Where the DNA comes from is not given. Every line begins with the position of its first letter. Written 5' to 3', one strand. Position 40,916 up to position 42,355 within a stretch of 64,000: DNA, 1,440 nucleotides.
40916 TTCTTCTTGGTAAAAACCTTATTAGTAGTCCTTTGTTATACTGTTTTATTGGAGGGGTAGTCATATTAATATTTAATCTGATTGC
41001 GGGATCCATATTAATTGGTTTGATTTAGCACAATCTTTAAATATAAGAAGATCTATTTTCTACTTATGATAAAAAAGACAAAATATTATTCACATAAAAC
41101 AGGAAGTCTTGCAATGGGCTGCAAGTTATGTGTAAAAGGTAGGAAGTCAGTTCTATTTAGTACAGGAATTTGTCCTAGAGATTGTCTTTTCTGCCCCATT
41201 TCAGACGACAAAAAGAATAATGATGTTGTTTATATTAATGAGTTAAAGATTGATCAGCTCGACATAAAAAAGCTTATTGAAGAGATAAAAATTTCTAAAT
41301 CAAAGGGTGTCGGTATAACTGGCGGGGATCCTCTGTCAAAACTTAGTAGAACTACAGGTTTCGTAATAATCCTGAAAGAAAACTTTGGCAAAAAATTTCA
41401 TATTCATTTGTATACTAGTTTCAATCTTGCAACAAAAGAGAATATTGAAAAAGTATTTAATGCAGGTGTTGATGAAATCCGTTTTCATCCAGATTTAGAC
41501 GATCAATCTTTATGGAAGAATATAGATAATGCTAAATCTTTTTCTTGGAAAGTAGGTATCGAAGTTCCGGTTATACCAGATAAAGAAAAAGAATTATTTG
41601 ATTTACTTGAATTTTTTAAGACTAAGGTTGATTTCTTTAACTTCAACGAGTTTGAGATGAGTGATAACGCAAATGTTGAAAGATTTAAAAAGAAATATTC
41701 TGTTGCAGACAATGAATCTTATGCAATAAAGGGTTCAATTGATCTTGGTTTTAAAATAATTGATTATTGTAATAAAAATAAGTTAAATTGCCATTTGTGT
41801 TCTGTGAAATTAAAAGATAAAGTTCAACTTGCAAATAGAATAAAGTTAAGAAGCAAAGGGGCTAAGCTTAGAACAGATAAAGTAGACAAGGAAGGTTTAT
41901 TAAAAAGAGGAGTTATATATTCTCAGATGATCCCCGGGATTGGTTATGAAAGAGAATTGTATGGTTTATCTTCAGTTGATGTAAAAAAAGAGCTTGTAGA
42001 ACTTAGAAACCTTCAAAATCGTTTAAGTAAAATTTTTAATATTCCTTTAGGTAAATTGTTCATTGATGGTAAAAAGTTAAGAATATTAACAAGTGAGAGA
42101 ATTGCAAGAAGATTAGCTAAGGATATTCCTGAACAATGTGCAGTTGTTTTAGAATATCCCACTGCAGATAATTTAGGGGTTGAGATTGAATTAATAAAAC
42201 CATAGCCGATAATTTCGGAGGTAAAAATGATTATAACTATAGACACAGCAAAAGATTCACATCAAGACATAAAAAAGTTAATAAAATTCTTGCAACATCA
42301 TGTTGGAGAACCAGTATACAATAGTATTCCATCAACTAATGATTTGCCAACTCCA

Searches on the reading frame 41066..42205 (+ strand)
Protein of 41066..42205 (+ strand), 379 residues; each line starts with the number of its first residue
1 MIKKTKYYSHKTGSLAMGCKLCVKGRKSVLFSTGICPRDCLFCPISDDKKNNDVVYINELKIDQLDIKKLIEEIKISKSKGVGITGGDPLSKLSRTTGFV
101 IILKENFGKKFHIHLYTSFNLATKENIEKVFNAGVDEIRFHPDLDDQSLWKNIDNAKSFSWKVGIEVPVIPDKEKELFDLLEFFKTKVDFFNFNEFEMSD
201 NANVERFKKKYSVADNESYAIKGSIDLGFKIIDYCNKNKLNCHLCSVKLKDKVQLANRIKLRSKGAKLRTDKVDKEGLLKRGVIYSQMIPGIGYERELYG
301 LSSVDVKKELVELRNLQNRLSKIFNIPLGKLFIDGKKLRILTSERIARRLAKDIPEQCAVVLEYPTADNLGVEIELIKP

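Call 9: search_protein_families(library=pfam, proteins=[window:41066-42205:+], max_evalue=0.01)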
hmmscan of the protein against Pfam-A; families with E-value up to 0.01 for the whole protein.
window:41066-42205:+ (379 aa): 2 families
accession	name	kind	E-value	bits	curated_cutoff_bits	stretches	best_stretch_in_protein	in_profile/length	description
PF04055.27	Radical_SAM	-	6.5e-11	43.1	29.5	1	32-153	3-120/166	Radical SAM superfamily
PF13353.11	Fer4_12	-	1.5e-05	25.7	22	1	25-125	5-98/137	4Fe-4S single cluster domain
